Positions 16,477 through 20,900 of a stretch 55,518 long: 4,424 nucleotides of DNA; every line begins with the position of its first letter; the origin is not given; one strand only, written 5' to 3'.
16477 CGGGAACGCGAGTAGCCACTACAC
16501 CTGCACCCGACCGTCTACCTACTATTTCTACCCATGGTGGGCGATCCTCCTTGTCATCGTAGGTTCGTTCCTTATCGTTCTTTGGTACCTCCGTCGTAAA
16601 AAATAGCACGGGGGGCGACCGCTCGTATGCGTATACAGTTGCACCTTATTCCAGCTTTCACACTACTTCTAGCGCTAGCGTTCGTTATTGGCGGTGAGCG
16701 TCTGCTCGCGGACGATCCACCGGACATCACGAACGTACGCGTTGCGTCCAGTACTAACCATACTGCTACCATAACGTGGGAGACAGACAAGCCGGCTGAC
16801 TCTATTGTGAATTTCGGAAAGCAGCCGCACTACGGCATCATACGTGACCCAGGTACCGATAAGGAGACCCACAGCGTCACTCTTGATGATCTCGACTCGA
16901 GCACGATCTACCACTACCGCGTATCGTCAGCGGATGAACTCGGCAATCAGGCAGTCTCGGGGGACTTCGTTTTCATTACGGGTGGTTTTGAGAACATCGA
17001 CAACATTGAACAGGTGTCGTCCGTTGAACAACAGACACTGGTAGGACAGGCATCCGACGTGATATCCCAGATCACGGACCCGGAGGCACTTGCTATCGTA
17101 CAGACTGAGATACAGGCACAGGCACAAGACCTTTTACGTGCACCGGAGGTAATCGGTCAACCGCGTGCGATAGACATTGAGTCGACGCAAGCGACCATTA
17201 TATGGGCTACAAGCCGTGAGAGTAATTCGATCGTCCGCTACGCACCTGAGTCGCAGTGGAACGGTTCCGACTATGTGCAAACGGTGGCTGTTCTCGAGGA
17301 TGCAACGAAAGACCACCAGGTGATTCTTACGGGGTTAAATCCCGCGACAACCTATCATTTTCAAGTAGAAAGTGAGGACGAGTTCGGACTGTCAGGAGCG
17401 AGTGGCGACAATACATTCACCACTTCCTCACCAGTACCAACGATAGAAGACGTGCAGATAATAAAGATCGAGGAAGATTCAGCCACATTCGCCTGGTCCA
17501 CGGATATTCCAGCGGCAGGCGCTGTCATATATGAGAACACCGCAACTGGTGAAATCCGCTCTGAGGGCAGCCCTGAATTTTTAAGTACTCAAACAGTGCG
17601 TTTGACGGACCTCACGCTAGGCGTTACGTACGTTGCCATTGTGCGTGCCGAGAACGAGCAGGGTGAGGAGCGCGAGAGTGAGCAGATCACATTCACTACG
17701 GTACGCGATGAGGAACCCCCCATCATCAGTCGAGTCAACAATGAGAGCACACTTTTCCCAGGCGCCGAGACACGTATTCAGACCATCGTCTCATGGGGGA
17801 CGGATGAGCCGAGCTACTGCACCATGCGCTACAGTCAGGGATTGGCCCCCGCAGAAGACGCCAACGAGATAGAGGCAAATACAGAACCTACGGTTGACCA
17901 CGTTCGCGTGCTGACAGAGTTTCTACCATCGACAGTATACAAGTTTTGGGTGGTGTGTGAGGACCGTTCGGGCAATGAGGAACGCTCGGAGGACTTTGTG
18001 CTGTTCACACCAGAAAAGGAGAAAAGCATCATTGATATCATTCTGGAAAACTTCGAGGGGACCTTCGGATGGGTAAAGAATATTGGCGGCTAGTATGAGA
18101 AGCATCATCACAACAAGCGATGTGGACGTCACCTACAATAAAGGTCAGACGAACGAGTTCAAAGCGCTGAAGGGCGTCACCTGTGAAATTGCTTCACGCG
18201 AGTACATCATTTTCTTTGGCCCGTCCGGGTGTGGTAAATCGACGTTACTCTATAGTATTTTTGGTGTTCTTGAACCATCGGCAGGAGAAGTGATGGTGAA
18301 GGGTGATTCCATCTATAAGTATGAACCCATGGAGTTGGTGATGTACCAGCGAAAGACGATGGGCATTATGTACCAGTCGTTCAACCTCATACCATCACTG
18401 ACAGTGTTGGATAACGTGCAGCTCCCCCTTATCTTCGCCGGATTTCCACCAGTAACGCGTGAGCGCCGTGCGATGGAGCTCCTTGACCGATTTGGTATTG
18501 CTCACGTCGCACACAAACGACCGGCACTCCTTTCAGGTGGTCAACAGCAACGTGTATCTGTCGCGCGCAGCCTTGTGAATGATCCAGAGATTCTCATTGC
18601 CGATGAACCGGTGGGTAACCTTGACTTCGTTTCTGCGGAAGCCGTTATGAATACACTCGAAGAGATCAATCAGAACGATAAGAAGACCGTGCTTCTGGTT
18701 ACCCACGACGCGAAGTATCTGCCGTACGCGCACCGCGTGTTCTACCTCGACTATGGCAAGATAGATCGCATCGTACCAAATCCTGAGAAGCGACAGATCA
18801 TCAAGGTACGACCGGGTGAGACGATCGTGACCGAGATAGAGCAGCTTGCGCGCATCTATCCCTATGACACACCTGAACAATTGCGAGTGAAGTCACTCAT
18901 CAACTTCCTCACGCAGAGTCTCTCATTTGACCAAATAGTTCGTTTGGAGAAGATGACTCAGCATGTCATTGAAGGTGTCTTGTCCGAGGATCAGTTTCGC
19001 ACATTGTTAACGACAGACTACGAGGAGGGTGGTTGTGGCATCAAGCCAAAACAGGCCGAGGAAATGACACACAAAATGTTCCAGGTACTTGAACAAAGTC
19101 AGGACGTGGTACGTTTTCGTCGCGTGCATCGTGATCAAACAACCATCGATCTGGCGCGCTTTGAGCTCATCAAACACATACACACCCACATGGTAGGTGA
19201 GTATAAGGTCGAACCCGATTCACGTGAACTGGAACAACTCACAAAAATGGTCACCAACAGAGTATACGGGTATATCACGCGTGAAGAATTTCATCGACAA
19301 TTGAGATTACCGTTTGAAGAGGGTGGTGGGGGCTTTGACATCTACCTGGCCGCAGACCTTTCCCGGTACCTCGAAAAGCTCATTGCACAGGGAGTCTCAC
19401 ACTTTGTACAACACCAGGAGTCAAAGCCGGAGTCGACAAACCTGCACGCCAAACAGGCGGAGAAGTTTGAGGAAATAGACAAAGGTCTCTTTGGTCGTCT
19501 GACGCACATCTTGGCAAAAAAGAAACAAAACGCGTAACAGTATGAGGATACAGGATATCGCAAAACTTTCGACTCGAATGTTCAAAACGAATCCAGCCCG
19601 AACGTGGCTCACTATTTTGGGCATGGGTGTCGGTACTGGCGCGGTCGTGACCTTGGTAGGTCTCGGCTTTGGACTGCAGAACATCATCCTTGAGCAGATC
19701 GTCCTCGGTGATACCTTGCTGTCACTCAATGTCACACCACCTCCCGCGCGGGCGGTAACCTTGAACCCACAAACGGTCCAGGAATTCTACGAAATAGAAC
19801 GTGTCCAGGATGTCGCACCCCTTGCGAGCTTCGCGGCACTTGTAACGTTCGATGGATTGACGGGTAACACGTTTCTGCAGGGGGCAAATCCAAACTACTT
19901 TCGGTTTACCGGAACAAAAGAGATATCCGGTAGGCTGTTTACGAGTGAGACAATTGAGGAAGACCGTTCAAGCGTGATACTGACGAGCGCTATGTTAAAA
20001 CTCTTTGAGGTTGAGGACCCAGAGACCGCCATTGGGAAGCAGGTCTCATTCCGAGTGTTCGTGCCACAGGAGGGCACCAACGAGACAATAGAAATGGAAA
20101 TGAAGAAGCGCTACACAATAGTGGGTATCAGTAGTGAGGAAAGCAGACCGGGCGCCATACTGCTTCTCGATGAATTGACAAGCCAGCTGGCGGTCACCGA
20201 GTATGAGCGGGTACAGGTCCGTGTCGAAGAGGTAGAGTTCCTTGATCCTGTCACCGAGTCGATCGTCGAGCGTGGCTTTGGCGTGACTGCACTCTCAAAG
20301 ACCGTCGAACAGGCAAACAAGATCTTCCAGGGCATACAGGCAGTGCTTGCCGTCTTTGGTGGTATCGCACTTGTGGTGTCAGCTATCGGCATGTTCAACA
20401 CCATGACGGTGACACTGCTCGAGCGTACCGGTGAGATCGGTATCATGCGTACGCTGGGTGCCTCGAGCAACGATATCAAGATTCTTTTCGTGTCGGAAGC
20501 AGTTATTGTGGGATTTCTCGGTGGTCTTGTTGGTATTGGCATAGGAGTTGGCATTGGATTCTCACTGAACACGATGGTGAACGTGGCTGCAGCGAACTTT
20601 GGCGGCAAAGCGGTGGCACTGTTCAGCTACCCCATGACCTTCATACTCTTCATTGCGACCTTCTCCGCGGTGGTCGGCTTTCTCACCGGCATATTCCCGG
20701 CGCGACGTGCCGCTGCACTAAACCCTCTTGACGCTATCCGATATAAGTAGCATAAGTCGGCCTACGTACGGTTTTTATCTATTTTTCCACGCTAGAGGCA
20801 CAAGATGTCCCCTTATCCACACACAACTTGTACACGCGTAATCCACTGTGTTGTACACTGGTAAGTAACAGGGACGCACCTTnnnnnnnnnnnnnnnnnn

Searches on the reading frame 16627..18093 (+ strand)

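Call 5: search_protein_families(library=pfam, proteins=[window:16627-18093:+], max_evalue=0.001)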
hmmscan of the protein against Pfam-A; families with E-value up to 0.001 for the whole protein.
window:16627-18093:+ (488 aa): 4 families
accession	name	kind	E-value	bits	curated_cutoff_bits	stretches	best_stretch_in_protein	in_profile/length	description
PF16656.11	Pur_ac_phosph_N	-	1.8e-24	86.5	30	2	185-266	11-93/93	Purple acid Phosphatase, N-terminal domain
PF00041.27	fn3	-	3.9e-19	69.1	25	2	273-356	3-83/84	Fibronectin type III domain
PF25059.1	FN3_DSCAM-DSCAML_C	-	1.3e-11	45.1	39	0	223-259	38-74/89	DSCAM/DSCAML C-terminal Fn3-like domain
PF16655.11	PhoD_N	-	4.2e-05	24.4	30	0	188-251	11-80/90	PhoD-like phosphatase, N-terminal domain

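Call 48: search_protein_families(library=ncbifam, proteins=[window:16627-18093:+], max_evalue=0.01)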
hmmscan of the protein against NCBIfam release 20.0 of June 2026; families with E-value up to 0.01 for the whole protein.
window:16627-18093:+ (488 aa): 0 families

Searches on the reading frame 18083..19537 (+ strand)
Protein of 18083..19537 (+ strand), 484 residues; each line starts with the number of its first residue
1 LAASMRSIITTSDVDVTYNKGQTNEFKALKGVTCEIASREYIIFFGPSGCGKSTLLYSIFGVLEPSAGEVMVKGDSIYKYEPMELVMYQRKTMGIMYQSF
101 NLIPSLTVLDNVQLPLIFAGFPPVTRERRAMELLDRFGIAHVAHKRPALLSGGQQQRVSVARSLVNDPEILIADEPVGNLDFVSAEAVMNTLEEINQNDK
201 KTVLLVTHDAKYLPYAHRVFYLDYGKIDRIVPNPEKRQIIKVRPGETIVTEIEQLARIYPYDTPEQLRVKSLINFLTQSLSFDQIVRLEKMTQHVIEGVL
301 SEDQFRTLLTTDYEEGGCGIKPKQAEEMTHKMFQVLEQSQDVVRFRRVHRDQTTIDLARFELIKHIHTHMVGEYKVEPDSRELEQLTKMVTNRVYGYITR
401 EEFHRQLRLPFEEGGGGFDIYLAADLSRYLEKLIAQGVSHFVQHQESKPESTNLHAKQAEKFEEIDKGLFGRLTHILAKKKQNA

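Call 5: search_protein_families(library=pfam, proteins=[window:18083-19537:+], max_evalue=0.001)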
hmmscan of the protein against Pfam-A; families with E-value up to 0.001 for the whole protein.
window:18083-19537:+ (484 aa): 2 families
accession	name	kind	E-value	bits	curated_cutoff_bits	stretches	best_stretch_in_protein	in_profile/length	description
PF00005.33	ABC_tran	-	8.7e-31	107.8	25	1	29-177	1-136/137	ABC transporter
PF02463.25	SMC_N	-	0.0003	20.7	40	0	24-62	8-47/220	RecF/RecN/SMC N terminal domain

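Call 48: search_protein_families(library=ncbifam, proteins=[window:18083-19537:+], max_evalue=0.01)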
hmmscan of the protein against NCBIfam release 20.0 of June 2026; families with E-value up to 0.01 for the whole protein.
window:18083-19537:+ (484 aa): 190 families (the best 25 are shown)
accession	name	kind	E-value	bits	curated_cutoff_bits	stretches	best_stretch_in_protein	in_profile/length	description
TIGR02211.1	LolD_lipo_ex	equivalog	2.7e-51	174.2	307.75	1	9-227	2-219/221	lipoprotein-releasing ABC transporter ATP-binding protein LolD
TIGR02673.1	FtsE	equivalog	2.1e-50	171.4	264.85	1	9-225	2-213/214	cell division ATP-binding protein FtsE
NF007826.0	PRK10535.1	equivalog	3.6e-49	167.6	966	1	5-243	1-237/648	macrolide ABC transporter ATP-binding protein/permease MacB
NF038007.1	ABC_ATP_DarD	equivalog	9.6e-49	165.8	375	1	22-226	14-217/218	darobactin export ABC transporter ATP-binding protein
TIGR02315.1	ABC_phnC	equivalog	1.4e-47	162.1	266.1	1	10-227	3-224/243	phosphonate ABC transporter ATP-binding protein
TIGR01186.1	proV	subfamily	3.6e-46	157.9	326.6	1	25-230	5-211/363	betaine/proline/choline family ABC transporter ATP-binding protein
TIGR02982.1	heterocyst_DevA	subfamily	2.2e-45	154.9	295.8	1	9-227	2-219/220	ABC exporter ATP-binding subunit, DevA family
NF008639.0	PRK11629.1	equivalog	4.8e-45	153.8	360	1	12-218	10-215/234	lipoprotein-releasing ABC transporter ATP-binding protein LolD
TIGR03265.1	PhnT2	equivalog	7.9e-45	153.6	457.7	1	15-231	6-217/353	putative 2-aminoethylphosphonate ABC transporter ATP-binding protein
TIGR03608.1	L_ocin_972_ABC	subfamily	8.5e-43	146.2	254.85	1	24-220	9-204/206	putative bacteriocin export ABC transporter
NF040933.2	ABC_arch_GlcV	equivalog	5.6e-42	143.9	450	1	9-230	3-223/357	glucose ABC transporter ATP-binding protein GlcV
NF007879.0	PRK10584.1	equivalog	8.2e-42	143.5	336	1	22-227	18-224/228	putative ABC transporter ATP-binding protein YbbA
TIGR04521.1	ECF_ATPase_2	equivalog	1.6e-40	138.9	330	1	9-227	1-223/279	energy-coupling factor transporter ATPase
TIGR03005.1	ectoine_ehuA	equivalog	3.2e-40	137.9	345.4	1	22-228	9-226/252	ectoine/hydroxyectoine ABC transporter ATP-binding protein EhuA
NF040840.2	tungstate_WtpC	equivalog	1.2e-39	136.6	440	1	24-230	12-212/347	tungstate ABC transporter ATP-binding protein WtpC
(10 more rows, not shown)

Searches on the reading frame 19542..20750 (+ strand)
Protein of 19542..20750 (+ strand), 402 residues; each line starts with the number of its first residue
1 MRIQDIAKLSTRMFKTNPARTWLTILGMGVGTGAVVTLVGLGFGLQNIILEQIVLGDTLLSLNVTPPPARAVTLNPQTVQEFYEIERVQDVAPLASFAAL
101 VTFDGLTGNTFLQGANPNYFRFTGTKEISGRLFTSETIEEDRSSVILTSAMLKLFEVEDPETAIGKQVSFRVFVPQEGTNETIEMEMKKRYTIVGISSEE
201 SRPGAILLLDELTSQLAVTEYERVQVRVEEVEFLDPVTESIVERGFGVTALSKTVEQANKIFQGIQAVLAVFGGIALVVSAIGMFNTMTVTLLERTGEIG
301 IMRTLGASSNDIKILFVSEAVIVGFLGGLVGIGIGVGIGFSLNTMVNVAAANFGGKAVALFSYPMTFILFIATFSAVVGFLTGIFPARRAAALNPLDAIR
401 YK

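Call 5: search_protein_families(library=pfam, proteins=[window:19542-20750:+], max_evalue=0.001)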
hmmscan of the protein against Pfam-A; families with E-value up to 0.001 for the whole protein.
window:19542-20750:+ (402 aa): 2 families
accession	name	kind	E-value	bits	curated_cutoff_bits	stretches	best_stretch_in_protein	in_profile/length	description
PF12704.14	MacB_PCD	-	1.1e-21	78.6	27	1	21-239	1-202/207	MacB-like periplasmic core domain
PF02687.27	FtsX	-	9.2e-17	61.6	25.5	1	271-395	2-120/120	FtsX-like permease C-terminal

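Call 48: search_protein_families(library=ncbifam, proteins=[window:19542-20750:+], max_evalue=0.01)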
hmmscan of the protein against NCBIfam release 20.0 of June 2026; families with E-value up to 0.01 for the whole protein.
window:19542-20750:+ (402 aa): 10 families
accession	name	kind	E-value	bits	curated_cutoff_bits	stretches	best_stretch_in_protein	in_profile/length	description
NF007826.0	PRK10535.1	equivalog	6.1e-26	90.9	966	2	250-399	509-645/648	macrolide ABC transporter ATP-binding protein/permease MacB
TIGR02212.1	lolCE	equivalog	2.9e-25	89.1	362.45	1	21-402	24-411/411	lipoprotein-releasing ABC transporter permease subunit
TIGR03434.1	ADOP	subfamily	2.2e-21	75.7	622.3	1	111-401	528-802/803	ADOP family duplicated permease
NF008076.0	PRK10814.1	exception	7e-14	51.6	473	1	260-401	255-398/399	lipoprotein-releasing ABC transporter permease subunit LolC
NF008357.0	PRK11146.1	exception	1.4e-13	50.5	439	1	80-396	83-408/414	lipoprotein-releasing ABC transporter permease subunit LolE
NF038347.1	FtsX_Gpos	exception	2.5e-12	46.8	225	1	145-385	34-285/296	permease-like cell division protein FtsX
NF038346.1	FtsX_actino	exception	1.3e-10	41.2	250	1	238-382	149-297/308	permease-like cell division protein FtsX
TIGR02213.1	lolE_release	exception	7.4e-10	38.2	540.35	1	257-396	254-405/411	lipoprotein-releasing ABC transporter permease subunit LolE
TIGR00439.2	FtsX_Gneg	equivalog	2.9e-08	33.3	255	1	254-389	155-289/292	permease-like cell division protein FtsX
NF041854.1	ABC_perm_YbbP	equivalog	0.002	16.1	999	1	252-332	670-750/806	putative ABC transporter permease subunit YbbP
